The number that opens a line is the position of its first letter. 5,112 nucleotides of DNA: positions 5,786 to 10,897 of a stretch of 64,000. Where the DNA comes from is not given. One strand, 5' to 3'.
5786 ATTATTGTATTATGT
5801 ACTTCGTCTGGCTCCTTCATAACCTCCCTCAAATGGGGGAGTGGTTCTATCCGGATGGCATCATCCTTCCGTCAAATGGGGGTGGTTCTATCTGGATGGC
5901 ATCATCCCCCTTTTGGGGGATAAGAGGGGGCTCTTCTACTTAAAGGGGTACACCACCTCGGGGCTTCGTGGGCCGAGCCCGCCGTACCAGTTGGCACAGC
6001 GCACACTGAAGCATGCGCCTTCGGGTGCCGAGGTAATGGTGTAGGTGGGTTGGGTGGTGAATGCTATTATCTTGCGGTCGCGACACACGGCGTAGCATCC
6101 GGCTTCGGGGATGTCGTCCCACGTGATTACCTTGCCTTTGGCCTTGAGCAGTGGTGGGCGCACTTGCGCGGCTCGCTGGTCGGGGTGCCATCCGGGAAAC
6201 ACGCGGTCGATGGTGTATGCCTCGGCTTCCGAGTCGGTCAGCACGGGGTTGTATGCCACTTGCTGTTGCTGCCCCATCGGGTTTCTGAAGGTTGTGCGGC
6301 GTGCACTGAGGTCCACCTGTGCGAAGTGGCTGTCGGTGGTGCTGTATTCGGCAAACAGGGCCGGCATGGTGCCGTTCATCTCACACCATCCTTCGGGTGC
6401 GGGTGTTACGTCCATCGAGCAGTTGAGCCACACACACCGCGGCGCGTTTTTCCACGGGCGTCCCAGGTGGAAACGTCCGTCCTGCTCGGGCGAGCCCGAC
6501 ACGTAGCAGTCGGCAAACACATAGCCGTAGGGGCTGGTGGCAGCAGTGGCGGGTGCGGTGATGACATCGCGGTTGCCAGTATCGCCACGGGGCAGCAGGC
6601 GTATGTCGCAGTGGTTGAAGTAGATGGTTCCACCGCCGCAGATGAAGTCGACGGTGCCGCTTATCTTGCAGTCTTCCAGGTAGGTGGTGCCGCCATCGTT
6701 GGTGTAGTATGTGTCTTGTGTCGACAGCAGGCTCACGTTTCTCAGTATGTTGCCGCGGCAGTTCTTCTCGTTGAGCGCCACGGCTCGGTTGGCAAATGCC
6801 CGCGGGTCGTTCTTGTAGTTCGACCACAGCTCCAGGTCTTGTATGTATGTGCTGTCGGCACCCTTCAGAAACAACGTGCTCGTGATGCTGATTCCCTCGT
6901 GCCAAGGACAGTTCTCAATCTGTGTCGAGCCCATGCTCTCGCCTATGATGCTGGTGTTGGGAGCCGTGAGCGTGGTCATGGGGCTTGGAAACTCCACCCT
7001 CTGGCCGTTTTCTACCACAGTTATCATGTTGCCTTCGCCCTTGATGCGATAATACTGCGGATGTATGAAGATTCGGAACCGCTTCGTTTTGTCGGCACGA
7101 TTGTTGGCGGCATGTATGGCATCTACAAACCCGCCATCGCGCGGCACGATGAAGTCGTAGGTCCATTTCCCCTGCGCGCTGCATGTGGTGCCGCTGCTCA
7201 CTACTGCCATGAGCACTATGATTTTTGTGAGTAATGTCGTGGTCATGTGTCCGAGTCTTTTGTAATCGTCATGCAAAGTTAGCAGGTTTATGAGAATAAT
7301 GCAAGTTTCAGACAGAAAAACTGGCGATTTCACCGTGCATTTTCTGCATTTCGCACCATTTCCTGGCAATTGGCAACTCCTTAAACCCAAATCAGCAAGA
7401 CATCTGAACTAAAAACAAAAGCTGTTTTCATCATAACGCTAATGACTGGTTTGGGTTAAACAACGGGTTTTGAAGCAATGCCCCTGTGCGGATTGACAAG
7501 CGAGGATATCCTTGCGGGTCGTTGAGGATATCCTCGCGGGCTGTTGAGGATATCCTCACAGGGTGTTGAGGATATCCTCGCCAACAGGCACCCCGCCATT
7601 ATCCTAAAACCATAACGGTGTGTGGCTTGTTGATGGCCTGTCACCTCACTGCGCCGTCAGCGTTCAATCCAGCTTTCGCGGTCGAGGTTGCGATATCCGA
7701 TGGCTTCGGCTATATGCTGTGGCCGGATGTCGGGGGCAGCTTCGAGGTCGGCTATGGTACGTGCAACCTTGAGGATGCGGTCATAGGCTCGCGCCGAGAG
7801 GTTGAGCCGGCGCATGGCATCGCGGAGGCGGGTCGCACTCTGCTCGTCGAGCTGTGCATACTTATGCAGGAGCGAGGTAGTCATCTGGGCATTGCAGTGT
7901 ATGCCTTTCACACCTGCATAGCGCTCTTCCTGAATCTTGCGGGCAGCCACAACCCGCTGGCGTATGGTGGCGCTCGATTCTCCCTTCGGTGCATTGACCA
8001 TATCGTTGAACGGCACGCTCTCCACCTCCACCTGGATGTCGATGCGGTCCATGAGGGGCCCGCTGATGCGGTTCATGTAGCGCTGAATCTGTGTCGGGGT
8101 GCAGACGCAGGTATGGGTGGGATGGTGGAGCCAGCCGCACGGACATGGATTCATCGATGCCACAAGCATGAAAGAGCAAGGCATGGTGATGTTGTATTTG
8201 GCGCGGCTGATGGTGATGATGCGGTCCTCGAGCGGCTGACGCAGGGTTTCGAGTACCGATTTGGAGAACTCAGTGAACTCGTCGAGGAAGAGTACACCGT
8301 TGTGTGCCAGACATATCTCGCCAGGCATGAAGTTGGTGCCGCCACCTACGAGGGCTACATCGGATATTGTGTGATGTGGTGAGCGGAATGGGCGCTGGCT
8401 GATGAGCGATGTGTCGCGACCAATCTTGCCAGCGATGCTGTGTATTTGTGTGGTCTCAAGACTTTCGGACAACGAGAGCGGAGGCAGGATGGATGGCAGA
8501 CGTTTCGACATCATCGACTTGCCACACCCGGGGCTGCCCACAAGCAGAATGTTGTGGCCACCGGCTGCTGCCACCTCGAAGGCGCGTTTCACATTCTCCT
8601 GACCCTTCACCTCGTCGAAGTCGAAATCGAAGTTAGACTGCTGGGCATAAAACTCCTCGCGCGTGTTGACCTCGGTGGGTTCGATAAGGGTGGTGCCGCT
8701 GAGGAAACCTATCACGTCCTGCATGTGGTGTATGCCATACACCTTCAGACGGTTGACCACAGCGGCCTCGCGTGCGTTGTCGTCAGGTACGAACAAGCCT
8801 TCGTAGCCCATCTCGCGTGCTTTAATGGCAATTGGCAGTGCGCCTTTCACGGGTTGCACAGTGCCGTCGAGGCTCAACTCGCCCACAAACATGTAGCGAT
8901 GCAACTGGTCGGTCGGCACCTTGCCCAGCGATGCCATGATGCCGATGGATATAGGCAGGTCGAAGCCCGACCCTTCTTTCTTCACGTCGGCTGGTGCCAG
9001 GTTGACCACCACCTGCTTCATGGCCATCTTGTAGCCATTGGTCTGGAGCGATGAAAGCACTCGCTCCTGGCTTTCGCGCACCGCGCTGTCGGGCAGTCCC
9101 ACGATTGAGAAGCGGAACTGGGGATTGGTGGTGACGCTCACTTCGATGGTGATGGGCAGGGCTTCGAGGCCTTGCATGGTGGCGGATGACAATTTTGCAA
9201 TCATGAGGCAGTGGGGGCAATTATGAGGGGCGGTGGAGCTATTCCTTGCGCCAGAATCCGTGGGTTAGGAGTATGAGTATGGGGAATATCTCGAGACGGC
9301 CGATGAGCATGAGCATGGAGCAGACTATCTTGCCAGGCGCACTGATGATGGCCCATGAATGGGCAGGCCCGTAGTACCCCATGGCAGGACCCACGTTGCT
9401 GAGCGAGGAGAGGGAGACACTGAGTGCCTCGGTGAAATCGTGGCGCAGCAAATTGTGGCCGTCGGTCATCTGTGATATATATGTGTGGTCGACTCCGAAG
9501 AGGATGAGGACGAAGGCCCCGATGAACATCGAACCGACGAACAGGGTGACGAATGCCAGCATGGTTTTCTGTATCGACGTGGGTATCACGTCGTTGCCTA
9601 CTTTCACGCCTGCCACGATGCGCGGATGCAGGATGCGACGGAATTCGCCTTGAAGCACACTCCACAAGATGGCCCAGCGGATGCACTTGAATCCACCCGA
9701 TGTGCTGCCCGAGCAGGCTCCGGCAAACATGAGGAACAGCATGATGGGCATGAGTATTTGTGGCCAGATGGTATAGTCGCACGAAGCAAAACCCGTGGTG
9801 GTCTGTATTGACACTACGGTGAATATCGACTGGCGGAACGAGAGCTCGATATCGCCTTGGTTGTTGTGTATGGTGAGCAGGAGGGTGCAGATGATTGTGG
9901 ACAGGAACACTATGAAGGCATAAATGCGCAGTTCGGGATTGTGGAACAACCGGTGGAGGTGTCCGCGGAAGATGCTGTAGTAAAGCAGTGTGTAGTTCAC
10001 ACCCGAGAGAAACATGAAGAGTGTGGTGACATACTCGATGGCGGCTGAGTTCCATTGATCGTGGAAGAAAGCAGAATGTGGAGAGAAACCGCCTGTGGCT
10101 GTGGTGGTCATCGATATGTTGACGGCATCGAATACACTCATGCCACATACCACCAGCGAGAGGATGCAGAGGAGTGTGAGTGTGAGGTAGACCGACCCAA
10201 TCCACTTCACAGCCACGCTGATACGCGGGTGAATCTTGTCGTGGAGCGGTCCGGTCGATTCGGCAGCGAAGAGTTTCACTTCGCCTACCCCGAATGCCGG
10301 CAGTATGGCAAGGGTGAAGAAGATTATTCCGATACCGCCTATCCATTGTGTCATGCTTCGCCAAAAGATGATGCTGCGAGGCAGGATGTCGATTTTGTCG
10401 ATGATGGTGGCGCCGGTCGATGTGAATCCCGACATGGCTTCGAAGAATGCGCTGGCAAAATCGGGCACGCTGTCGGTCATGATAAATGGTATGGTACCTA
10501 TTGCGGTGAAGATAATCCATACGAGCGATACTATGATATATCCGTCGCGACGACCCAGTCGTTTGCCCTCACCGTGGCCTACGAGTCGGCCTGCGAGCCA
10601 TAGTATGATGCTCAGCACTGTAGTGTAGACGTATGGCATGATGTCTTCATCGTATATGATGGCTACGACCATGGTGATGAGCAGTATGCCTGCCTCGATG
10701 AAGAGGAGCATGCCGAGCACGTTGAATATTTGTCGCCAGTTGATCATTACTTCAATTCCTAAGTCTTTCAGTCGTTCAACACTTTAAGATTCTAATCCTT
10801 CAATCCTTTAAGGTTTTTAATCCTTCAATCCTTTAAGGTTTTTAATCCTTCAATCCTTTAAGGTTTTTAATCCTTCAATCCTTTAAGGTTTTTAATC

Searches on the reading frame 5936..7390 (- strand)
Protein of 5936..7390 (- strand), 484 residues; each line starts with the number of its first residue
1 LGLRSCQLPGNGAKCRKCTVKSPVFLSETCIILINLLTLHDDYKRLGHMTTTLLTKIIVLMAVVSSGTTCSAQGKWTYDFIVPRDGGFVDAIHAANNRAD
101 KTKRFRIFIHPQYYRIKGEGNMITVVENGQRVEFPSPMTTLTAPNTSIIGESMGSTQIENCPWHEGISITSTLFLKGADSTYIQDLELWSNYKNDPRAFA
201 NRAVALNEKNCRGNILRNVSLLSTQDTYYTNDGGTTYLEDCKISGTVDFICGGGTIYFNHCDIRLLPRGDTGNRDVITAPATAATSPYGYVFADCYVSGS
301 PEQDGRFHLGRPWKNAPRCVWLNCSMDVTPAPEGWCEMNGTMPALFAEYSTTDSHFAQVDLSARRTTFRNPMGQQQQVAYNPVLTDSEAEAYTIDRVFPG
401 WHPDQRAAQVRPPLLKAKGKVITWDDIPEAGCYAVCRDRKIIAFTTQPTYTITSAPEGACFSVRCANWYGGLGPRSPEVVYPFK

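Call 17: search_protein_families(library=pfam, proteins=[window:5936-7390:-])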
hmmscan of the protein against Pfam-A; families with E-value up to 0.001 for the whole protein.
window:5936-7390:- (484 aa): 1 family
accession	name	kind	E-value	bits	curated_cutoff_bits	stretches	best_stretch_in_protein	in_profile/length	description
PF01095.25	Pectinesterase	-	1.4e-21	77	27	1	180-344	88-251/298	Pectinesterase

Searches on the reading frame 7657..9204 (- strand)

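Call 17: search_protein_families(library=pfam, proteins=[window:7657-9204:-])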
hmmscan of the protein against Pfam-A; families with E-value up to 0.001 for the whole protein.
window:7657-9204:- (515 aa): 7 families
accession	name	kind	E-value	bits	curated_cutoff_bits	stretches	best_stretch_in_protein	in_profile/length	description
PF01078.27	Mg_chelatase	-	1.4e-93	312.4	20.3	1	195-400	1-205/207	Magnesium chelatase, subunit ChlI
PF13541.12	ChlI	-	9.5e-42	142.2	27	1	20-143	1-121/121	Subunit ChlI of Mg-chelatase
PF13335.12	Mg_chelatase_C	-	1.1e-33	116.1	26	1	408-505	1-94/94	Magnesium chelatase, subunit ChlI C-terminal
PF07728.20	AAA_5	-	2.7e-11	44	22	1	218-355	1-125/139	AAA domain (dynein-related subfamily)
PF00493.29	MCM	-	2.9e-10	40.1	23.3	1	293-356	113-176/224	MCM P-loop domain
PF00158.32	Sigma54_activat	-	8.8e-05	22.7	20.2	0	204-331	10-123/168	Sigma-54 interaction domain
PF20030.5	bpMoxR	-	0.0002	21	27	0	201-239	16-54/205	MoxR domain in the MoxR-vWA-beta-propeller ternary systems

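Call 79: search_protein_families(library=ncbifam, proteins=[window:7657-9204:-], max_evalue=0.00001)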
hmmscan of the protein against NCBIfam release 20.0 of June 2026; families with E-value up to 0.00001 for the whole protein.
window:7657-9204:- (515 aa): 7 families
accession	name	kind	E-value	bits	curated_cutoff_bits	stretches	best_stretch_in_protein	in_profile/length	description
TIGR00368.1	TIGR00368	hypoth_equivalog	2.1e-182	607.2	362.4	1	7-505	3-499/499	YifB family Mg chelatase-like AAA ATPase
NF007365.0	PRK09862.1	equivalog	1.3e-127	426.4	530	1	10-509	11-496/506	YifB family Mg chelatase-like AAA ATPase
TIGR02902.1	spore_lonB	equivalog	6.4e-14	51.5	723.3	1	40-165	403-527/531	ATP-dependent protease LonB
TIGR00764.1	lon_rel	equivalog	7.9e-14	51.2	516.6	1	197-249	18-70/608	ATP-dependent protease LonB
TIGR02442.1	Cob-chelat-sub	hypoth_equivalog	3.4e-08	32.4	779.45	0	284-353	110-179/641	putative cobaltochelatase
TIGR02903.1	spore_lon_C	equivalog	2.3e-07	29.7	678.8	0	196-338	153-302/615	Lon family ATP-dependent protease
TIGR00416.1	sms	equivalog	1.8e-06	27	403.05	0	55-165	348-454/454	DNA repair protein RadA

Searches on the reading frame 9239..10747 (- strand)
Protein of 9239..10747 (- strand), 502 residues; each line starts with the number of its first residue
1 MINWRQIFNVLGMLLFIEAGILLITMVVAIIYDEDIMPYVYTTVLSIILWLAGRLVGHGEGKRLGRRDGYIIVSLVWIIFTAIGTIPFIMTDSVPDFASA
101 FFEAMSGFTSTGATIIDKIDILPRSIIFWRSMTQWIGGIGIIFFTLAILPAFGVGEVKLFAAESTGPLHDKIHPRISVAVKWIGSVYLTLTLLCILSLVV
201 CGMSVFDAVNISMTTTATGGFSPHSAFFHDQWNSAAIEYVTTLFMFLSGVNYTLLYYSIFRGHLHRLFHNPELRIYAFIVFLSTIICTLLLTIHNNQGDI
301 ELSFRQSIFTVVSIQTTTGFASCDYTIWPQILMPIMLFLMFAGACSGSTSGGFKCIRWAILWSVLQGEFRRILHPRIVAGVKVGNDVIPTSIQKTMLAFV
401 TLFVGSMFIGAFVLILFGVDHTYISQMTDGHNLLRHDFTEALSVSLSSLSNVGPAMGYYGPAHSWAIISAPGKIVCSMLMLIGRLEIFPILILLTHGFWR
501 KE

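Call 43: search_protein_families(library=pfam, proteins=[window:9239-10747:-], max_evalue=0.00001)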
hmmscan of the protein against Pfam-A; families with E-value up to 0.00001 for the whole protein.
window:9239-10747:- (502 aa): 1 family
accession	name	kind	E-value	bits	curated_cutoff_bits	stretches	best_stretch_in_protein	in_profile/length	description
PF02386.22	TrkH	-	2.3e-52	178.6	27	1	62-493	28-489/502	Cation transport protein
